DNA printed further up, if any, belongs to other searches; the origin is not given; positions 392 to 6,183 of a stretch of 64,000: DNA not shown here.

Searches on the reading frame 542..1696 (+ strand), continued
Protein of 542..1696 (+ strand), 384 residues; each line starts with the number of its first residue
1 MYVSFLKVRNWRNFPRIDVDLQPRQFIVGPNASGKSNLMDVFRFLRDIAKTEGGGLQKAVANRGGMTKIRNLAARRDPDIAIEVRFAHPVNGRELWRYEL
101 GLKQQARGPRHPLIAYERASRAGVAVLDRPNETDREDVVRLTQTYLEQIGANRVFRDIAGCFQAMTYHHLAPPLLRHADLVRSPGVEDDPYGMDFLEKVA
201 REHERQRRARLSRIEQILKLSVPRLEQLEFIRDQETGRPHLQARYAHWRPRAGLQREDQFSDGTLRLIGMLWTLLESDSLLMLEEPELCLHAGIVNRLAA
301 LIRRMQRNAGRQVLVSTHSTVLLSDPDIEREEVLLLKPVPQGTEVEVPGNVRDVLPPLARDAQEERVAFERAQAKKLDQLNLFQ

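Call 70: fold_search(model_id=the predicted structure, library=pdb)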
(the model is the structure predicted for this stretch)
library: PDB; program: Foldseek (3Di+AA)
matches with E <= 10: 1321; with E <= 0.001: 291
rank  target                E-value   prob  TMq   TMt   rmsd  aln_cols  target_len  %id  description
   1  8sux_F                7.4e-12  1.00  0.46  0.48  13.8       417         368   15  Structure of E. coli PtuA hexamer (released 2024-01-10)
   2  8eea_B                7.4e-12  1.00  0.46  0.47  14.1       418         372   15  Structure of E.coli Septu (PtuAB) complex (released 2023-12-27)
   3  8eea_A                1.2e-11  1.00  0.46  0.47  13.7       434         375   13  Structure of E.coli Septu (PtuAB) complex (released 2023-12-27)
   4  9kk2_E                1.7e-11  1.00  0.47  0.37  11.1       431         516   15  Cryo-EM structure of the Retron-Eco7 complex (state 5) (released 2025-11-12)
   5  8sux_D                1.8e-11  1.00  0.45  0.47  14.6       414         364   15  Structure of E. coli PtuA hexamer (released 2024-01-10)
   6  9kjx_E                3.1e-11  1.00  0.46  0.36  13.7       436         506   14  Cryo-EM structure of the Retron-Eco7 complex (state 1) (released 2025-11-12)
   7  8ee4_F                3.6e-11  1.00  0.47  0.45  14.5       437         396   15  Structure of PtuA (released 2024-01-03)
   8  9kjx_C                3.8e-11  1.00  0.48  0.36  10.3       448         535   15  Cryo-EM structure of the Retron-Eco7 complex (state 1) (released 2025-11-12)
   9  9nnb_D                4.5e-11  1.00  0.54  0.43   7.0       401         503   16  Cryo-EM structure of the Retron Ec78 complex, PtuA:PtuB:RT (4:2:1) (released 2025-10-08)
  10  9kjx_D                4.5e-11  1.00  0.46  0.35  14.0       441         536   14  Cryo-EM structure of the Retron-Eco7 complex (state 1) (released 2025-11-12)
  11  8ee4_D                5.7e-11  1.00  0.43  0.42  14.1       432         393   16  Structure of PtuA (released 2024-01-03)
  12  9l7p_D                7.1e-11  1.00  0.42  0.37  12.8       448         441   16  Cryo-EM structure of retron Ec78 system complex (released 2025-12-10)
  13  8eea_D                8.5e-11  1.00  0.48  0.41  11.5       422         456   17  Structure of E.coli Septu (PtuAB) complex (released 2023-12-27)
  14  8ee4_C                8.9e-11  1.00  0.48  0.46  11.7       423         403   16  Structure of PtuA (released 2024-01-03)
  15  9kjy_E                9.5e-11  1.00  0.45  0.35  14.2       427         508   15  Cryo-EM structure of the Retron-Eco7 complex (state 2) (released 2025-11-12)
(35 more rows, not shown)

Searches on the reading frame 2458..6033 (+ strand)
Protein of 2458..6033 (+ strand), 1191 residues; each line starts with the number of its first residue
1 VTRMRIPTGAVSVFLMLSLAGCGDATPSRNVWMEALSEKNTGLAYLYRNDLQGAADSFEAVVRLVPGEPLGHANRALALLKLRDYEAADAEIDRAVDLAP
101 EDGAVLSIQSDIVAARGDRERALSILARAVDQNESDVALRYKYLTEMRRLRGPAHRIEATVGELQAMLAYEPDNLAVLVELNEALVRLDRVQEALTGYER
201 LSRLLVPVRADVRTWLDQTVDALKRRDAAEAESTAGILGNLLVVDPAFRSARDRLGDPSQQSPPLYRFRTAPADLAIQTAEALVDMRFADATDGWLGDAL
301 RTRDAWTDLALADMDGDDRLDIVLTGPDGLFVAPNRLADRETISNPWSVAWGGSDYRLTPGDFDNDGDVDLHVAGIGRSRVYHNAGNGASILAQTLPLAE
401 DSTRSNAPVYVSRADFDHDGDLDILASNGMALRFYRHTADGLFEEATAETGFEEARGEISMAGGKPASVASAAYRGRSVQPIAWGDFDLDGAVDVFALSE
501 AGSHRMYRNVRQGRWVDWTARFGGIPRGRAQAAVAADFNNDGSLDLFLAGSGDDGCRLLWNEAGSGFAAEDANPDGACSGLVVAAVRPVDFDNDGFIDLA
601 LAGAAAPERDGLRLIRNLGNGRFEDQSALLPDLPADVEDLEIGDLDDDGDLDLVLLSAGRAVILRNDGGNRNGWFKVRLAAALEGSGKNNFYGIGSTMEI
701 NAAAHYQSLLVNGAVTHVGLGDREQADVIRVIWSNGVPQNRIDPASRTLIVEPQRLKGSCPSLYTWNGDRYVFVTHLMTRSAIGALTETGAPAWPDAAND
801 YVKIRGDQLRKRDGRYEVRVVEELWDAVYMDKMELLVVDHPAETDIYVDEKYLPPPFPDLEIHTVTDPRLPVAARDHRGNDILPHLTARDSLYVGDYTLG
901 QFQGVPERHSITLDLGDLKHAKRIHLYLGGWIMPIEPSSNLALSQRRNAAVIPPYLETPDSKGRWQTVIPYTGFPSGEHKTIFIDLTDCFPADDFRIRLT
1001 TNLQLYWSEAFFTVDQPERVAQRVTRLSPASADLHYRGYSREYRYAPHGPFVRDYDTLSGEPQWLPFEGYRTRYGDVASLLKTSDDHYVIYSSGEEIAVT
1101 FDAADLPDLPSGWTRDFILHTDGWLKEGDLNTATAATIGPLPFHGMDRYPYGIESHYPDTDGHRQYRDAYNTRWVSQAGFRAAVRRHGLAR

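Call 3: search_protein_families(library=pfam, proteins=[window:2458-6033:+], max_evalue=0.01)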
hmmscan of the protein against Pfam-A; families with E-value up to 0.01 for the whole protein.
window:2458-6033:+ (1191 aa): 13 families
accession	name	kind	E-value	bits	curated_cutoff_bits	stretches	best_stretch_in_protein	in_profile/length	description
PF13517.12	FG-GAP_3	-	6.8e-35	119.9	26.9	5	486-547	1-60/61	FG-GAP-like repeat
PF07719.23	TPR_2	-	1.2e-07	31.7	27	1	70-102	2-34/34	Tetratricopeptide repeat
PF14559.12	TPR_19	-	1.3e-07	32.2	25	0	161-202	11-52/68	Tetratricopeptide repeat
PF01839.29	FG-GAP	-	1.7e-05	25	22.1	0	414-431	8-25/37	FG-GAP repeat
PF13432.12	TPR_16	-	2.1e-05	25.3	32.7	2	42-102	4-64/65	Tetratricopeptide repeat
PF00515.34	TPR_1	-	0.00042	20.5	27.8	0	71-102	3-34/34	Tetratricopeptide repeat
PF07593.17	UnbV_ASPIC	-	0.00049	20.4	23.4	1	701-743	20-60/68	ASPIC and UnbV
PF13181.12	TPR_8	-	0.0024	18.4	25.7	0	73-102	5-34/34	Tetratricopeptide repeat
PF23914.1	TPR_CcmH_CycH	-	0.0039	17.5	42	0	112-205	59-151/158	Cytochrome c-type biogenesis protein H TPR domain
PF13428.12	TPR_14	-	0.0044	18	23.5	0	114-143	12-41/44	Tetratricopeptide repeat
PF13371.12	TPR_9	-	0.0048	17.3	35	1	44-108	4-68/73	Tetratricopeptide repeat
PF13414.12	TPR_11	-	0.0094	16.1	26.8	0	42-82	1-41/42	TPR repeat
PF03704.23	BTAD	-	0.01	16.7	22.1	1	155-205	76-126/146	Bacterial transcriptional activator domain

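Call 4: search_protein_families(library=ncbifam, proteins=[window:2458-6033:+], max_evalue=0.01)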
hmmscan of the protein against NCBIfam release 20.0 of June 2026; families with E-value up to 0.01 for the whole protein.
window:2458-6033:+ (1191 aa): 4 families
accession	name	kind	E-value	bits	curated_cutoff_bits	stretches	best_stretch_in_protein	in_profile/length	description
TIGR02917.1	PEP_TPR_lipo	equivalog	1.5e-08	33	312.2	1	44-143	779-877/899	XrtA/PEP-CTERM system TPR-repeat protein PrsT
TIGR02521.1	type_IV_pilW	equivalog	7.1e-07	29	154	1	12-208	2-200/234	type IV pilus biogenesis/stability protein PilW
NF040959.1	MamA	equivalog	2.8e-06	26.9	200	0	42-103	78-139/204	magnetosome protein MamA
NF052415.1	T3SS_chap_SctY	equivalog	0.00027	21.4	70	1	52-130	23-104/106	type III secretion apparatus assembly chaperone SctY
